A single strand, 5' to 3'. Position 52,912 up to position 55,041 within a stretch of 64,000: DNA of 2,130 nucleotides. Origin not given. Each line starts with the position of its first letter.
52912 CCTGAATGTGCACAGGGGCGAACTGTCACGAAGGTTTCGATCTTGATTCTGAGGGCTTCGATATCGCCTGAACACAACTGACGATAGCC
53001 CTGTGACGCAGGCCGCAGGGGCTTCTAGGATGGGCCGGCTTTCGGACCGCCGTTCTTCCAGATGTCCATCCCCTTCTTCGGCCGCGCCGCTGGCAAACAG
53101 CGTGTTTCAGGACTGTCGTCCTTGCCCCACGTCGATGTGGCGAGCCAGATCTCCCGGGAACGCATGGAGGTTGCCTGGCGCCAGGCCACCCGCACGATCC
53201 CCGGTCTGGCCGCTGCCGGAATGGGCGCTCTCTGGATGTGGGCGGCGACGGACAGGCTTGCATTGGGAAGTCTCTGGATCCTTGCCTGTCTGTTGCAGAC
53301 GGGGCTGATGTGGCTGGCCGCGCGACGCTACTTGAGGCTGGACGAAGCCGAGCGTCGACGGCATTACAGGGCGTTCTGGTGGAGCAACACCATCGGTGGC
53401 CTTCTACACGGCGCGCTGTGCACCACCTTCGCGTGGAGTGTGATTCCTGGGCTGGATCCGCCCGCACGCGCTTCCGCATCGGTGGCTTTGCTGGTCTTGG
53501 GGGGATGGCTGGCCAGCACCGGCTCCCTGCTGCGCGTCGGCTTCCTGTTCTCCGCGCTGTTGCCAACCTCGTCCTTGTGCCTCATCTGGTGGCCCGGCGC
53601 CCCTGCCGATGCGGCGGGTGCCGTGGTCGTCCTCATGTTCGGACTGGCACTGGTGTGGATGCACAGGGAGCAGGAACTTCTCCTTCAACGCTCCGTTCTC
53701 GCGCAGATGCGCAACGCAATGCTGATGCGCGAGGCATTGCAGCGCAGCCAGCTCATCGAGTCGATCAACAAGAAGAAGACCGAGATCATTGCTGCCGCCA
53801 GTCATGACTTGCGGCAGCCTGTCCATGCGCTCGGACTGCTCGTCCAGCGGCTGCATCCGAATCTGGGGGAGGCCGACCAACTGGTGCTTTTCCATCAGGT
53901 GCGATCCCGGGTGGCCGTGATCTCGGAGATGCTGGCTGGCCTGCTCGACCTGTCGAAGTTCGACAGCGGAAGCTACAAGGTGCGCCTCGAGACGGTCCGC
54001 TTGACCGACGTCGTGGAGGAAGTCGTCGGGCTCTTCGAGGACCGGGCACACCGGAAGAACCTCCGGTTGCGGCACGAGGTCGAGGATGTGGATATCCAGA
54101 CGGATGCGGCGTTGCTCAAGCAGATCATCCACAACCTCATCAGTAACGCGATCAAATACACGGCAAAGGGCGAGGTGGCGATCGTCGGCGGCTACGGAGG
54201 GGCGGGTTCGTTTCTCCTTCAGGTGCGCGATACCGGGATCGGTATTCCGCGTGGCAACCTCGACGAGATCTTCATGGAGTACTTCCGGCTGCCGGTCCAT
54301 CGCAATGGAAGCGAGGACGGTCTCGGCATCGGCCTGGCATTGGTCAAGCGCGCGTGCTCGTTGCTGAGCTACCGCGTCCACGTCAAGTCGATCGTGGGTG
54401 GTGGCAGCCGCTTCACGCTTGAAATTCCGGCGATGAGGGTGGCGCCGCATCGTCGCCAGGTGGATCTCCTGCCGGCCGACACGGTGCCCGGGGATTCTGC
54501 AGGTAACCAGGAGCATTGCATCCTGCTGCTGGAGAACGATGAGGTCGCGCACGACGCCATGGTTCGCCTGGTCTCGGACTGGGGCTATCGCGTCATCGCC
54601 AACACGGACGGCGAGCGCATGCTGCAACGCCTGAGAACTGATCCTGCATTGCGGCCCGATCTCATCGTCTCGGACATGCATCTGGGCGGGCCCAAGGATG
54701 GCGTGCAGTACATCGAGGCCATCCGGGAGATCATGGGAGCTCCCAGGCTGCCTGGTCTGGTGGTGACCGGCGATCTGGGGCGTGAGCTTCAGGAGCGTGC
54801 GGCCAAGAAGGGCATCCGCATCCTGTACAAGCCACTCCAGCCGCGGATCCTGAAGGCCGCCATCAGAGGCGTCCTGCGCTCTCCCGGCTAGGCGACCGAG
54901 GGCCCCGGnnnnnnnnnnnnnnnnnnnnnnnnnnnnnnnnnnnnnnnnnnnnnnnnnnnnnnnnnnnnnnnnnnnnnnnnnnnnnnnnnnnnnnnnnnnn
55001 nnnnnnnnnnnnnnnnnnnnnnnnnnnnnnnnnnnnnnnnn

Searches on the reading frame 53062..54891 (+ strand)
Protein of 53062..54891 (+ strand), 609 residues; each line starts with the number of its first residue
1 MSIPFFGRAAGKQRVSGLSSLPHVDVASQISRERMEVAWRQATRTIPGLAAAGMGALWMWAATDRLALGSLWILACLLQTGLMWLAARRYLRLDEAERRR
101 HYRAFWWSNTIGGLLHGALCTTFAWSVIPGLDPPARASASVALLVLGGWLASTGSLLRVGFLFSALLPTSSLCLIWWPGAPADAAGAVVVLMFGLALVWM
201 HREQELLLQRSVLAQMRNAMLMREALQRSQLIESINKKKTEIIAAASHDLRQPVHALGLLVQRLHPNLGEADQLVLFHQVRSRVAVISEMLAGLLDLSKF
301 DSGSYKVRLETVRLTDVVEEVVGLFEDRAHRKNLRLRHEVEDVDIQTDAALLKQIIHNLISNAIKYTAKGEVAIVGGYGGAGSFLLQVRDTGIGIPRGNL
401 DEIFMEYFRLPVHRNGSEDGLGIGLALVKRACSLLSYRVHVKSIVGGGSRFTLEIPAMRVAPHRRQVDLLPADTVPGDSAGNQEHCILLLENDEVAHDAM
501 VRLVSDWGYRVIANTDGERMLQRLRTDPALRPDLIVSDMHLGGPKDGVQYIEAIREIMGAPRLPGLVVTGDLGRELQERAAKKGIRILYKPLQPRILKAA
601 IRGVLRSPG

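Call 3: search_protein_families(library=pfam, proteins=[window:53062-54891:+], max_evalue=1)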
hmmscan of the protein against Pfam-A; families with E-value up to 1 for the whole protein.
window:53062-54891:+ (609 aa): 3 families
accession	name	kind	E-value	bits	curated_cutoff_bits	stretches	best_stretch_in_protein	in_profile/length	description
PF02518.31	HATPase_c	-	4.4e-20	72.6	26.4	1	348-457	2-109/111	Histidine kinase-, DNA gyrase B-, and HSP90-like ATPase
PF00072.30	Response_reg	-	7.6e-10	39.4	30.2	1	487-602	1-111/111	Response regulator receiver domain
PF00512.31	HisKA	-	4.3e-07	30.3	26.9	1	239-303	2-66/66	His Kinase A (phospho-acceptor) domain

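Call 4: search_protein_families(library=ncbifam, proteins=[window:53062-54891:+], max_evalue=1)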
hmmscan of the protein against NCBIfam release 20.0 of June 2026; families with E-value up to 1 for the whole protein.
window:53062-54891:+ (609 aa): 94 families (the best 25 are shown)
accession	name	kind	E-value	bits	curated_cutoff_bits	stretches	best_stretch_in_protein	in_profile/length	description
NF041832.1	near_NosP_CTERM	subfamily_domain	9.8e-78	261.8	400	1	234-603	2-368/370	NahK/ErcS family hybrid sensor histidine kinase/response regulator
NF041831.1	NO_HK_NahK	exception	2.8e-55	187.7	1500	1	215-602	473-851/854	hybrid sensor histidine kinase/response regulator NahK/ErcS'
TIGR02956.1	TMAO_torS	equivalog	3.4e-44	151.2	676.5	1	229-606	454-821/967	TMAO reductase system sensor histidine kinase/response regulator TorS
NF008302.0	PRK11091.1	equivalog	3.8e-40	137.8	838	1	228-602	272-640/779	aerobic respiration two-component sensor histidine kinase ArcB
NF046044.1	PnpS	equivalog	7.3e-40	137.2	400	1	232-456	163-390/390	two-component system histidine kinase PnpS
NF038297.2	hybrid_HK_HrmK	equivalog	1.3e-36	126.4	725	1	214-556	206-558/607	hybrid histidine kinase/response regulator HrmK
NF041947.1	LuxQ_Vibrio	equivalog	1.8e-36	125.4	1200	1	211-601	440-835/843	quorum-sensing autoinducer 2 sensor kinase/phosphatase LuxQ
TIGR02966.1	phoR_proteo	equivalog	2.3e-34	118.9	334.2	1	204-454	82-332/333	phosphate regulon sensor histidine kinase PhoR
NF006800.0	PRK09303.1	equivalog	3.2e-34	118.5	342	1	215-459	129-379/383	histidine kinase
NF047874.1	MASE3_PAS_HK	subfamily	4e-32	111.8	560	1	219-460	381-627/655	MASE3 domain-containing sensor histidine kinase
NF033092.0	HK_WalK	equivalog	1.4e-31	109.8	725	1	233-456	366-593/594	cell wall metabolism sensor histidine kinase WalK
NF041735.1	hist_kin_RppB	equivalog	2.2e-31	109.1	400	1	240-456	217-438/438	two-component system sensor histidine kinase RppB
NF011874.0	PRK15347.1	equivalog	2.3e-28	98.8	852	1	230-462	389-619/921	two component system sensor kinase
NF008099.0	PRK10841.1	equivalog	3.3e-28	98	920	1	216-460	446-693/949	two-component system sensor histidine kinase RcsC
NF008312.0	PRK11100.1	equivalog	2.8e-27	95.7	356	1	223-457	234-474/477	two-component system sensor histidine kinase CreC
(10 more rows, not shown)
